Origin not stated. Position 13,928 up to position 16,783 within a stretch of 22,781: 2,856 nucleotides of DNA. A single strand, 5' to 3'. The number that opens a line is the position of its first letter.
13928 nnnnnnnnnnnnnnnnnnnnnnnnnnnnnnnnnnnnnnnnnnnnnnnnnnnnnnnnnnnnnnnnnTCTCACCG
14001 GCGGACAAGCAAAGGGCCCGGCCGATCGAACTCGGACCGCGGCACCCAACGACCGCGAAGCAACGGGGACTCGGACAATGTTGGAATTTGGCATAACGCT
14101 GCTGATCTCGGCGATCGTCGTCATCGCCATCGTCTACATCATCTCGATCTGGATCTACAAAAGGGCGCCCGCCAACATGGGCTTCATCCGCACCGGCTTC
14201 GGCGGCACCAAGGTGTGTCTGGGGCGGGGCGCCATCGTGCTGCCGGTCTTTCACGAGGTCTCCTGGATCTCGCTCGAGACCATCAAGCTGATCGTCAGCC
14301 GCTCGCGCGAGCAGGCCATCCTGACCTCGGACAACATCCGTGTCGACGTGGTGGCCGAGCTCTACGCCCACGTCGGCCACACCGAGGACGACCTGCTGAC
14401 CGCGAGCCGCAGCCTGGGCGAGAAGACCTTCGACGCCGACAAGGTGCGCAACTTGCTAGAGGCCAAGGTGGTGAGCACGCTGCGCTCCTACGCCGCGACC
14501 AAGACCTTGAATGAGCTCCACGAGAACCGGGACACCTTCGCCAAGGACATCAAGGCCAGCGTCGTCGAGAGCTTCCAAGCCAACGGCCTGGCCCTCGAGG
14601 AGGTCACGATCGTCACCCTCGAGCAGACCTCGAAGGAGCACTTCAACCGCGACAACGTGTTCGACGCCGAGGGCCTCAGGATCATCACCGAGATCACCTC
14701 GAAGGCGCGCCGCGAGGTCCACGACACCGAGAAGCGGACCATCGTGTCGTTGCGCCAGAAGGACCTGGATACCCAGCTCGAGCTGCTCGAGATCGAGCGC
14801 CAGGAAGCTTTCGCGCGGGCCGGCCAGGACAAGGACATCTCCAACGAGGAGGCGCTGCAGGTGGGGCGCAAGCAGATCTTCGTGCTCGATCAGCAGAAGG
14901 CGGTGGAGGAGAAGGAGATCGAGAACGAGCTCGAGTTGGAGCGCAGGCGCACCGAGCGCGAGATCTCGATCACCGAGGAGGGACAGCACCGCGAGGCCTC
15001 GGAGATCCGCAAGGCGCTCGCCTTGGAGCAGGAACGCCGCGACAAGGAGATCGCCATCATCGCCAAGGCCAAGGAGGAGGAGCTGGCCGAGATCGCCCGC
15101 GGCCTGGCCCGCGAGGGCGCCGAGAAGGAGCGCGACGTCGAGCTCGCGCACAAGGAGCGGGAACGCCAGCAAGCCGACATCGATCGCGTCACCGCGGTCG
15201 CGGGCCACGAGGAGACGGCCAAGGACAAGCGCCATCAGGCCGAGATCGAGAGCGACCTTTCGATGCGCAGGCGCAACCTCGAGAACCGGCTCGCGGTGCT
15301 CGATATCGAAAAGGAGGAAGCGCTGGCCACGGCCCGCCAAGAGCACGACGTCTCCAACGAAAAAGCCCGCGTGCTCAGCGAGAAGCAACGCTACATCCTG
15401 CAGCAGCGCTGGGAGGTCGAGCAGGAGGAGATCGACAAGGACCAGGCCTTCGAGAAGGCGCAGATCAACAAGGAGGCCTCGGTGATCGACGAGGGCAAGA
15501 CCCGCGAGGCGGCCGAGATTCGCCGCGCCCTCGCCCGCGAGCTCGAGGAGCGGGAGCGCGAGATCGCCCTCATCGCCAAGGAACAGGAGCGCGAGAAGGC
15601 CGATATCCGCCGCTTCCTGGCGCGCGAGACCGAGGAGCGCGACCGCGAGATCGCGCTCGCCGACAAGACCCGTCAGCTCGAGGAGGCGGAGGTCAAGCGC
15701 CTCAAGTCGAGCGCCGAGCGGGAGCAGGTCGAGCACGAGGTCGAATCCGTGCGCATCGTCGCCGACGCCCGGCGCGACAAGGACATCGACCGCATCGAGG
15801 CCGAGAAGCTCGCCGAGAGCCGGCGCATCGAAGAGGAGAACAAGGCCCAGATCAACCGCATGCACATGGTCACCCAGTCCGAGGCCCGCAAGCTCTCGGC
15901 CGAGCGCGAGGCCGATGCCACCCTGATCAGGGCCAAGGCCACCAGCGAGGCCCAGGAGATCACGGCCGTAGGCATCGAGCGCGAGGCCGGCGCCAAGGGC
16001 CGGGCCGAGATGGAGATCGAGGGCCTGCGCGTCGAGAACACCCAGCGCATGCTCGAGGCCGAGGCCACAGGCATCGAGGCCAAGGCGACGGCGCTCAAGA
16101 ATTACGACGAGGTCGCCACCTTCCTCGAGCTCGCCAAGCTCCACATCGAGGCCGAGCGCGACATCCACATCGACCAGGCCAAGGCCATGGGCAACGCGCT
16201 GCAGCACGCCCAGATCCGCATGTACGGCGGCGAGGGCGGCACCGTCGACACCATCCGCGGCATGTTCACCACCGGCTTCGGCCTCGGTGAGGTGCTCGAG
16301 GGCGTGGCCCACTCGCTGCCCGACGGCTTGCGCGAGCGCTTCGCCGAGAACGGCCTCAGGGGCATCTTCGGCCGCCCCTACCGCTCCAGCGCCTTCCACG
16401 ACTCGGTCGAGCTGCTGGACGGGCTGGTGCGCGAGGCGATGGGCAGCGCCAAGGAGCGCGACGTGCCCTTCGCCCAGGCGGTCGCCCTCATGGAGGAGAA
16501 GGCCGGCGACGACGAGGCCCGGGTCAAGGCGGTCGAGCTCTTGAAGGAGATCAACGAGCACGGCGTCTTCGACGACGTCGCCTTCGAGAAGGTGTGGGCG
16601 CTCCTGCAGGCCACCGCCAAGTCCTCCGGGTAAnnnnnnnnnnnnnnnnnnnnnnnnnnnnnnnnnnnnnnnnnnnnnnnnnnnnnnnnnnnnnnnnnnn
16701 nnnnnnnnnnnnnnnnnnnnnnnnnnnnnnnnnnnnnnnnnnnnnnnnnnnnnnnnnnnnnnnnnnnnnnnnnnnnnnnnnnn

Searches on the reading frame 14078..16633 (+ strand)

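Call 10: search_protein_families(library=pfam, proteins=[window:14078-16633:+], max_evalue=0.001)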
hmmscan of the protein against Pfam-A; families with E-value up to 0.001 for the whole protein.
window:14078-16633:+ (851 aa): 1 family
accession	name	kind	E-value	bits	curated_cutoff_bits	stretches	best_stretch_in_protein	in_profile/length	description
PF01145.31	Band_7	-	2e-15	57.7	23.6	1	37-184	10-150/176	SPFH domain / Band 7 family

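Call 42: search_protein_families(library=ncbifam, proteins=[window:14078-16633:+], max_evalue=0.001)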
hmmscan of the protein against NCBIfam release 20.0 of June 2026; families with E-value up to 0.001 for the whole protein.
window:14078-16633:+ (851 aa): 0 families

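Call 98: search_protein_families(library=padloc, proteins=[window:14078-16633:+], max_evalue=0.001)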
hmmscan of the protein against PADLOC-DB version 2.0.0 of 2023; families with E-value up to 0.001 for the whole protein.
window:14078-16633:+ (851 aa): 0 families
